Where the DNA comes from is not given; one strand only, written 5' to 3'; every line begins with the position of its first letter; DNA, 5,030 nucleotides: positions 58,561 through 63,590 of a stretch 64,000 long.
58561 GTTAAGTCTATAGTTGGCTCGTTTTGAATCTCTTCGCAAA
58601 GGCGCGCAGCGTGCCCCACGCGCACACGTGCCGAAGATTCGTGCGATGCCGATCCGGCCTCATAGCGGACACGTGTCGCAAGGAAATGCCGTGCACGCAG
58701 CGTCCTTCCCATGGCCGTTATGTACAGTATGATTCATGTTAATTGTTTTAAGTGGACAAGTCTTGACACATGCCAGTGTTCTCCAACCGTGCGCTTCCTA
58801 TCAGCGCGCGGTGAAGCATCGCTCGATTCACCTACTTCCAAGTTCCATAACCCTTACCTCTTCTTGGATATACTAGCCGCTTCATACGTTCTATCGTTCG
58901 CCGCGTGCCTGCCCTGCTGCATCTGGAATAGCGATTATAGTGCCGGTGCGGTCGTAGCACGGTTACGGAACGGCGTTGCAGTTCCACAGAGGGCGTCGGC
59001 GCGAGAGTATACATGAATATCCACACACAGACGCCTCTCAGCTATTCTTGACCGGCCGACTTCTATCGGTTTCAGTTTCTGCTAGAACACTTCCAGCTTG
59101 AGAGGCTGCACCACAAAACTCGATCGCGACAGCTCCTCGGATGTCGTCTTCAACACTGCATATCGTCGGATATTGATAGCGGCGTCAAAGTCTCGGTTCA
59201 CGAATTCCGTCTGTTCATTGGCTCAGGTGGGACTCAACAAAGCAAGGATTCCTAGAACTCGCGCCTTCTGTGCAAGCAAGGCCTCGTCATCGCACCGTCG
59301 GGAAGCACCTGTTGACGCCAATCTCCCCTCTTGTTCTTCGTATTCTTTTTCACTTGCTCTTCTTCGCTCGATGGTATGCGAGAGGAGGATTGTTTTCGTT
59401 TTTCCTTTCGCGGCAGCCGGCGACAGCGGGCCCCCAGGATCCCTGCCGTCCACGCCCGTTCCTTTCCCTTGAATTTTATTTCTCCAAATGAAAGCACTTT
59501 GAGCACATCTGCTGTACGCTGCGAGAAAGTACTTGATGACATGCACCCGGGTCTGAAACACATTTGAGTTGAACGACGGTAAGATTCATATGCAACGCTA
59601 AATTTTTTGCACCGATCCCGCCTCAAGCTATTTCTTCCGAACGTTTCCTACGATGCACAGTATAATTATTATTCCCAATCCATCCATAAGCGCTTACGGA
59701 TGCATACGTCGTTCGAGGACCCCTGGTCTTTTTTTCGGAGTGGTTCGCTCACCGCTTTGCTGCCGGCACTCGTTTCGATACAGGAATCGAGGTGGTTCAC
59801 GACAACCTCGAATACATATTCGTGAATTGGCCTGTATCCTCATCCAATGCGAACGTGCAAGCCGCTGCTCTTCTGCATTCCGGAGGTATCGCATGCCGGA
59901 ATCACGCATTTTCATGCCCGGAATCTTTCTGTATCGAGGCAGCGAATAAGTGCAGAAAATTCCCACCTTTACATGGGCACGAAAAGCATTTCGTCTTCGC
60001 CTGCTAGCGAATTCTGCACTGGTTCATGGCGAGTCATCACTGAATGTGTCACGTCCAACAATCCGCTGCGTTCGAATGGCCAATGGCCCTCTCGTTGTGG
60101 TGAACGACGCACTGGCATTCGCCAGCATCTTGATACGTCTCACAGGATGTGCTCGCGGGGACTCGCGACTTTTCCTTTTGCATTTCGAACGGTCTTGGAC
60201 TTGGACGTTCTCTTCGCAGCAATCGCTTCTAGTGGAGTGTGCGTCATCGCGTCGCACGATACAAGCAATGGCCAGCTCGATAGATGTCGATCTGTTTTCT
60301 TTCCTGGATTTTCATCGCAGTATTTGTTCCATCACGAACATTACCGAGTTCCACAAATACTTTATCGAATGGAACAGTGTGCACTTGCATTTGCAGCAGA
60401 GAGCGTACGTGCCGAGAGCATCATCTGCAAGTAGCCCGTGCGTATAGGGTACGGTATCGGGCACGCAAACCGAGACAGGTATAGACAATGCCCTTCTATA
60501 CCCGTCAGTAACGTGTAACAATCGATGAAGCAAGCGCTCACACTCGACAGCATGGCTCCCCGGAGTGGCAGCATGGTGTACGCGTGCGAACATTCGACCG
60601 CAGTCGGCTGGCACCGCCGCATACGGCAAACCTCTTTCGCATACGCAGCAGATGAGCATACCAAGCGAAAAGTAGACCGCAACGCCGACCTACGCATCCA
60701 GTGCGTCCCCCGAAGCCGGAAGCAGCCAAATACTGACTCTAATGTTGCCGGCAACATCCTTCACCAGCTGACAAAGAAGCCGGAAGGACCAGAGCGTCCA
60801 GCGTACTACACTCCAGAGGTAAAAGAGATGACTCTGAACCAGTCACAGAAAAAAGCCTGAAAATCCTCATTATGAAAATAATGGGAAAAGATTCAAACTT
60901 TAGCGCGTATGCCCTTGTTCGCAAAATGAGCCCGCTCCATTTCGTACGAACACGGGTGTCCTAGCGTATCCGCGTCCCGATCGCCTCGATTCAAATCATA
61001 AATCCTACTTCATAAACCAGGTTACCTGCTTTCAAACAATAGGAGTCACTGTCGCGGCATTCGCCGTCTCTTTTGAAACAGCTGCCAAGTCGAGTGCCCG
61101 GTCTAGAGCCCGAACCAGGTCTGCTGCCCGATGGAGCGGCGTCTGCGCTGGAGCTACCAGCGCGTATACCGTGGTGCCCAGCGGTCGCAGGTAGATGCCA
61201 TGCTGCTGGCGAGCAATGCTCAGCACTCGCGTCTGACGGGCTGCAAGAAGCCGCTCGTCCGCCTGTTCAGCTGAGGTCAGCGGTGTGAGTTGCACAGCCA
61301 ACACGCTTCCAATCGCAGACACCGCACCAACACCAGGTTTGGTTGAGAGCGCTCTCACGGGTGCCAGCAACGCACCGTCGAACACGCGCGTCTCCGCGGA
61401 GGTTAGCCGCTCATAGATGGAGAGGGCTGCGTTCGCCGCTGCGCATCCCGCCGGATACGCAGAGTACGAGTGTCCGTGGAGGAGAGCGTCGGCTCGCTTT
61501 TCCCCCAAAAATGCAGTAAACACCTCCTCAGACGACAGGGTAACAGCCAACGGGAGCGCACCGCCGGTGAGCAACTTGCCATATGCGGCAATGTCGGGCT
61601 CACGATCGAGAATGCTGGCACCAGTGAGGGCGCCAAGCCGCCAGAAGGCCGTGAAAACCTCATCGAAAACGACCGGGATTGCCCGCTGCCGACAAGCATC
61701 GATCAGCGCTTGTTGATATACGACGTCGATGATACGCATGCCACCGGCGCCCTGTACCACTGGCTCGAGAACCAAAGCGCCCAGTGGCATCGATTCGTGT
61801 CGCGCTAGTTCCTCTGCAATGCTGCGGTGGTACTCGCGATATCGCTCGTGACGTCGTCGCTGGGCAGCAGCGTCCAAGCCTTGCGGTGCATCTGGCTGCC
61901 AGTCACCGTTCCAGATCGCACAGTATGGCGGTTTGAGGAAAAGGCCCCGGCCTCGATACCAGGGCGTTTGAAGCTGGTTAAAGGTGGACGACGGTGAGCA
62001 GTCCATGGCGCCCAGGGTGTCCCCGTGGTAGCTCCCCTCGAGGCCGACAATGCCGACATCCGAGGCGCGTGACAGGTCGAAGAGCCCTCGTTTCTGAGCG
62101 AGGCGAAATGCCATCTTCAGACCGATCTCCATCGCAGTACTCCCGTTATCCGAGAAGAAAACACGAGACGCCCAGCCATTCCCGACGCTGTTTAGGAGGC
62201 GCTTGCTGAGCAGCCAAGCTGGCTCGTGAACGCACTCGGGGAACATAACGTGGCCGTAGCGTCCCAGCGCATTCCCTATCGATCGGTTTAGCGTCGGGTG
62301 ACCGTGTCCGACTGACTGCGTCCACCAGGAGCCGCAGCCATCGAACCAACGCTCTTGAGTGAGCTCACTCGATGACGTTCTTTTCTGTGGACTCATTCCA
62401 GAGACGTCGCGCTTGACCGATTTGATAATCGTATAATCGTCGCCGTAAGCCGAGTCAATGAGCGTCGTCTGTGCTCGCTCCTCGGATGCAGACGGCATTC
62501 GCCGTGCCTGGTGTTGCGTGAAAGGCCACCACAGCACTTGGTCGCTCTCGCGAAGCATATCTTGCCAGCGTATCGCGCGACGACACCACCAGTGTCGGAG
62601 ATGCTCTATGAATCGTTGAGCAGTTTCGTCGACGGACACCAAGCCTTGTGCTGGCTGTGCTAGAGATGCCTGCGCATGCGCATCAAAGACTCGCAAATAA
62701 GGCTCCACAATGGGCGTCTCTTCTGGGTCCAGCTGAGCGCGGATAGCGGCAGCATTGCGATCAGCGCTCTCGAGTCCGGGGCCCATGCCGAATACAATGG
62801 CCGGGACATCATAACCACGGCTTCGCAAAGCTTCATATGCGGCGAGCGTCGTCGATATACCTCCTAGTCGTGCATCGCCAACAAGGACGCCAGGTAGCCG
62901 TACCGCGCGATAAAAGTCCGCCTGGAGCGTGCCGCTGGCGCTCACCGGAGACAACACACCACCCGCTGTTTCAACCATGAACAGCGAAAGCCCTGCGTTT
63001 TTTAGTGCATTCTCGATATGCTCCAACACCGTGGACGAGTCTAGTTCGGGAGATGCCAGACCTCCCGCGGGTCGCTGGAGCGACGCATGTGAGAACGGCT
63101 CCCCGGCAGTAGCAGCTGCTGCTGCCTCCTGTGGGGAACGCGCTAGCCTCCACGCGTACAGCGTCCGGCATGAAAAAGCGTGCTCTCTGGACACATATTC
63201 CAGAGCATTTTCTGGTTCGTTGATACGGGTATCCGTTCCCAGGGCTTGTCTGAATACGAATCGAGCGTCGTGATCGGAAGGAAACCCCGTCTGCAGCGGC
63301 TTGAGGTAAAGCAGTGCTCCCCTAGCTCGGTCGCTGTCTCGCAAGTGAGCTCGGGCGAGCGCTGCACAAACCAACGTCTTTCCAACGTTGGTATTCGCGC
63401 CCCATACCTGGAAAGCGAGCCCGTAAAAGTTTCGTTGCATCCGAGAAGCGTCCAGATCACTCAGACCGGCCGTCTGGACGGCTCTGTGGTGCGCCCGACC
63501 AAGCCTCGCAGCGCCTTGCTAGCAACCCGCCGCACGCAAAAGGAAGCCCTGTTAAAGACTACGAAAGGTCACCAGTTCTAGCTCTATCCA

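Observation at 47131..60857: Nitrate-assimilation gene cluster (NRT2-NR-NiR/SiR) carried as an 11.35-kb cassette between two ~99%-identical 1.19-kb direct repeats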

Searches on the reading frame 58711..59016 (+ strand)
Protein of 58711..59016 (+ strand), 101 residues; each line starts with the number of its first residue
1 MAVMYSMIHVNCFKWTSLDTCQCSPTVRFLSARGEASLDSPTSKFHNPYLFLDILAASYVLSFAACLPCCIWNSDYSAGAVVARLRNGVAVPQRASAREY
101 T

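Call 77: list_cluster_members(proteins=[window:58711-59016:+, window:59252-59563:-, window:59653-59949:+, window:60076-60447:+, window:60312-60659:-, window:60362-60757:-, window:58494-58712:-, window:59694-59915:-, window:59376-59567:+, window:60284-60484:+])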
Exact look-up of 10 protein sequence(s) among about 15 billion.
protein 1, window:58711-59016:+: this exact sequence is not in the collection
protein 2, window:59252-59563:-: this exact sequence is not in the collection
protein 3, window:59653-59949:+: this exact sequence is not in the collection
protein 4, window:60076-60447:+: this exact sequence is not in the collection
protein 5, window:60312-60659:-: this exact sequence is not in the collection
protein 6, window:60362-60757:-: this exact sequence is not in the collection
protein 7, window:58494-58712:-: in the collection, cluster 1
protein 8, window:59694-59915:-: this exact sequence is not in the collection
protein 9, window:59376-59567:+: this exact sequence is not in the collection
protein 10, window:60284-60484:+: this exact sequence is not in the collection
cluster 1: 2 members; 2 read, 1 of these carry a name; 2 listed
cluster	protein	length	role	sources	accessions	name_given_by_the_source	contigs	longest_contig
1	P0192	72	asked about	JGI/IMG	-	hypothetical protein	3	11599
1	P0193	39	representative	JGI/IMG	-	-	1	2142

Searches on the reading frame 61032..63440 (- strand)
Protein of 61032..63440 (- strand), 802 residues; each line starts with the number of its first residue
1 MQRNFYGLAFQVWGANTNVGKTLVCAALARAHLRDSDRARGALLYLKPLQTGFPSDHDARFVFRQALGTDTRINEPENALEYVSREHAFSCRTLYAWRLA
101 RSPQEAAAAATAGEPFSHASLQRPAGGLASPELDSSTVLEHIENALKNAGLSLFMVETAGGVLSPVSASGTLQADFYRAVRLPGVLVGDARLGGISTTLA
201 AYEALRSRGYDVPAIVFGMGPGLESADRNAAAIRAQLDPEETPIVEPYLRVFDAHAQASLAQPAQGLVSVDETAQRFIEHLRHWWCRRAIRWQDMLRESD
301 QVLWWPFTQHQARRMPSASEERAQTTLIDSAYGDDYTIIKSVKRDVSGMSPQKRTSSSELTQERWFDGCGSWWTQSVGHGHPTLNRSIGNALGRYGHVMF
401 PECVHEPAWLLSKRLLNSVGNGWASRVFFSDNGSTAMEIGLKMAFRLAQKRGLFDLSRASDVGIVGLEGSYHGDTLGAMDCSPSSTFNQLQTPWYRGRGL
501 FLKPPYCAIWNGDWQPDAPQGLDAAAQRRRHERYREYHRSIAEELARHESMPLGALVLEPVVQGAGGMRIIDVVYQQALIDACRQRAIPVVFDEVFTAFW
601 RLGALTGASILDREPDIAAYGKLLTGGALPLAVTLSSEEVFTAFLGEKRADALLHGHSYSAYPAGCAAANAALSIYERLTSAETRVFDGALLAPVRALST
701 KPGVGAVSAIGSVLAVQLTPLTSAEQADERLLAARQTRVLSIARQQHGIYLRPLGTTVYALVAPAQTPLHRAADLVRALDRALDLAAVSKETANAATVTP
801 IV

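Call 10: search_protein_families(library=pfam, proteins=[window:61032-63440:-], max_evalue=0.01)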
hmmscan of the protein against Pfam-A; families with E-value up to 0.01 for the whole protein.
window:61032-63440:- (802 aa): 2 families
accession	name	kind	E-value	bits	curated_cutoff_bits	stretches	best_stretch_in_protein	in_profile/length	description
PF00202.27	Aminotran_3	-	2.4e-46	158.7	30.5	1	363-783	27-403/403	Aminotransferase class-III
PF13500.12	AAA_26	-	3.1e-16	60.3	27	2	139-218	88-165/198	AAA domain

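Call 24: find_encoding_contigs(protein=window:61032-63440:-, flank=10000, max_places=3)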
Protein window:61032-63440:- (802 aa): no gene with exactly this product is on record in the collection.
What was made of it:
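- Tried and rejected: The 10D NCBI record could not be fetched through find_encoding_contigs (call 24).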

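Call 31: find_homologous_proteins(query=window:61032-63440:-, max_evalue=1e-60)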
Query window:61032-63440:- (802 aa): 2665 proteins with E <= 1e-60 among 8000 candidates; the best 120 are listed.
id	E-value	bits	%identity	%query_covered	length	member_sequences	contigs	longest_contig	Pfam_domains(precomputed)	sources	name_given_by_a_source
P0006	0.0e+0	1807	100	100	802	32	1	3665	PF00202.28,PF13500.13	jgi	jgi:dethiobiotin synthetase/adenosylmethionine--8-amino-7-oxononanoate aminotransferase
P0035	0.0e+0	1080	63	99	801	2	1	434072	PF00202.28,PF13500.13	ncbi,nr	ncbi:hypothetical protein CCYA_CCYA18G4602 [Cyanidiococcus yangmingshanensis]|nr:hypothetical protei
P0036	3.6e-265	900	63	81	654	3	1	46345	PF00202.28,PF13500.13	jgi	jgi:dethiobiotin synthetase/adenosylmethionine--8-amino-7-oxononanoate aminotransferase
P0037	2.7e-219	748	52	95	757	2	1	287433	PF00202.28,PF13500.13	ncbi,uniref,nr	ncbi:hypothetical protein CDCA_CDCA18G4600 [Cyanidium caldarium]|uniref:Uncharacterized protein n=1 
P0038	8.6e-156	538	42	98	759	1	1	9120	PF00202.28,PF13500.13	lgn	-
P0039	2.1e-155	537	41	95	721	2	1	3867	PF00202.28,PF13500.13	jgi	-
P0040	3.9e-154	533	42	94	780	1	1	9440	PF00202.28,PF13500.13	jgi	jgi:bifunctional dethiobiotin synthetase / adenosylmethionine---8-amino-7-oxononanoate aminotransfer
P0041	1.0e-153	532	42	96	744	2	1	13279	PF00202.28,PF13500.13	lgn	-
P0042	1.1e-150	522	41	95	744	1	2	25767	PF00202.28,PF13500.13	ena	-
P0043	3.2e-150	520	41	95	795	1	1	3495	PF00202.28,PF13500.13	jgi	jgi:bifunctional dethiobiotin synthetase / adenosylmethionine---8-amino-7-oxononanoate aminotransfer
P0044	3.9e-150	520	44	85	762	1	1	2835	PF00202.28,PF13500.13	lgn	-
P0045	1.2e-149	518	41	94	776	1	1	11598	PF00202.28,PF13500.13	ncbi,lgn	-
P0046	1.8e-149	518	39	95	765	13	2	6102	PF00202.28,PF13500.13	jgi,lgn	-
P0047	2.0e-149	517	40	99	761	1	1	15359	PF00202.28,PF13500.13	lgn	-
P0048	3.2e-149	517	44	84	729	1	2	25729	PF00202.28,PF13500.13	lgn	-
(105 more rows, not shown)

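Call 32: find_encoding_contigs(protein=P0035, flank=10000, max_places=3)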
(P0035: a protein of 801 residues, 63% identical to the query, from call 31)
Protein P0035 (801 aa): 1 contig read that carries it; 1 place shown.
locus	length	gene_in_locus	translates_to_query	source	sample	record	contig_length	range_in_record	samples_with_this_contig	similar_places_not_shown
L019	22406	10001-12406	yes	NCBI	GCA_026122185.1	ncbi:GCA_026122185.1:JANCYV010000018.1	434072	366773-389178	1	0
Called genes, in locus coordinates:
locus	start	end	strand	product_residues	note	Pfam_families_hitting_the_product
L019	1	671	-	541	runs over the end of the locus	PF01302:CAP_GLY, PF12799:LRR_4 (faint)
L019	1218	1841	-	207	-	PF03962:Mnd1, PF18517:LZ3wCH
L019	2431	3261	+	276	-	PF01172:SBDS_N, PF09377:SBDS_domain_II, PF20268:SBDS_C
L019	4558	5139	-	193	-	PF10572:UPF0556 (faint)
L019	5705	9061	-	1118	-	PF00076:RRM_1, PF00856:SET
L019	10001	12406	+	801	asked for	PF13500:AAA_26, PF00202:Aminotran_3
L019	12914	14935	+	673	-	PF03460:NIR_SIR_ferr, PF01077:NIR_SIR, PF03460:NIR_SIR_ferr, PF01077:NIR_SIR (weak)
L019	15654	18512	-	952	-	PF00174:Oxidored_molyb, PF03404:Mo-co_dimer, PF00173:Cyt-b5, PF00970:FAD_binding_6, PF00175:NAD_binding_1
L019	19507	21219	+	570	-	PF07690:MFS_1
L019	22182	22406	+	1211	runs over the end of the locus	-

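Call 33: find_encoding_contigs(protein=P0036, flank=10000, max_places=3)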
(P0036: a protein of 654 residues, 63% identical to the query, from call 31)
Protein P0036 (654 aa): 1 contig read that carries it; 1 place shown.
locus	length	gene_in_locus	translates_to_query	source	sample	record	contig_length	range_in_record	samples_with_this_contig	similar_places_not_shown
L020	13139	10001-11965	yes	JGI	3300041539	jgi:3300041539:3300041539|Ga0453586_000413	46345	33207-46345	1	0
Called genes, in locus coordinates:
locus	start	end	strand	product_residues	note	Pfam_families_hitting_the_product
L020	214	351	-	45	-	-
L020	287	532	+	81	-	-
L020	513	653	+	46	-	-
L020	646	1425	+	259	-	PF01172:SBDS_N, PF09377:SBDS_domain_II, PF20268:SBDS_C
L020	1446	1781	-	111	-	-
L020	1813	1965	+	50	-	-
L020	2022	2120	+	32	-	-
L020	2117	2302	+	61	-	-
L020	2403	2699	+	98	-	-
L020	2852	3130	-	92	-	-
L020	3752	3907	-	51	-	-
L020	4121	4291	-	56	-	-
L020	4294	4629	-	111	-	-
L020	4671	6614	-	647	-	PF00856:SET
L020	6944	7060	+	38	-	-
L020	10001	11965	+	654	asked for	PF13500:AAA_26, PF00202:Aminotran_3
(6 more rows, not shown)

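Call 72: find_encoding_contigs(protein=P0037, flank=10000, max_places=2)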
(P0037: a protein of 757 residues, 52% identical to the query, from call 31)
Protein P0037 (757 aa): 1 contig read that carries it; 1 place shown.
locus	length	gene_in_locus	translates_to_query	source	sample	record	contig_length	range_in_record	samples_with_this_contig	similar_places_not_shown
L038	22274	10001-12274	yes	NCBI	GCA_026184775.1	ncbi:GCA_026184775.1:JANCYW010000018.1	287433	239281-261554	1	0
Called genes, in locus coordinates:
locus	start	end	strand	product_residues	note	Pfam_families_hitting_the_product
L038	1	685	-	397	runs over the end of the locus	-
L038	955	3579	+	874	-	PF07719:TPR_2 (faint), PF13414:TPR_11 (faint), PF13428:TPR_14 (faint), PF14559:TPR_19 (faint), PF00515:TPR_1 (faint), PF13431:TPR_17 (faint), PF13432:TPR_16 (weak)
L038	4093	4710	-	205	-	PF03962:Mnd1, PF18517:LZ3wCH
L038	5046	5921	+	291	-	PF01172:SBDS_N, PF09377:SBDS_domain_II, PF20268:SBDS_C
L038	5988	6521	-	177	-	PF10572:UPF0556 (faint)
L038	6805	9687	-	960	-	PF00076:RRM_1 (weak), PF00856:SET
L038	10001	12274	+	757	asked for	PF13500:AAA_26, PF00202:Aminotran_3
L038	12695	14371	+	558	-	PF03460:NIR_SIR_ferr, PF01077:NIR_SIR, PF03460:NIR_SIR_ferr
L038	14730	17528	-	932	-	PF00174:Oxidored_molyb, PF03404:Mo-co_dimer, PF00173:Cyt-b5, PF00970:FAD_binding_6, PF00175:NAD_binding_1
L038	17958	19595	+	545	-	PF07690:MFS_1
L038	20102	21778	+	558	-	-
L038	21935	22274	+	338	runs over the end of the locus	PF16740:SKA2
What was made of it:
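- On LTR retrotransposon / solo LTR: The interior is NRT, NR and SiR, which are syntenic in other genera (calls 10, 32, 72).
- On Mobile or horizontally acquired cassette: Present at the same site in Cyanidiococcus and Cyanidium (calls 32, 72).
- The enclosed genes are syntenic host genes in three genera (calls 32, 72).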
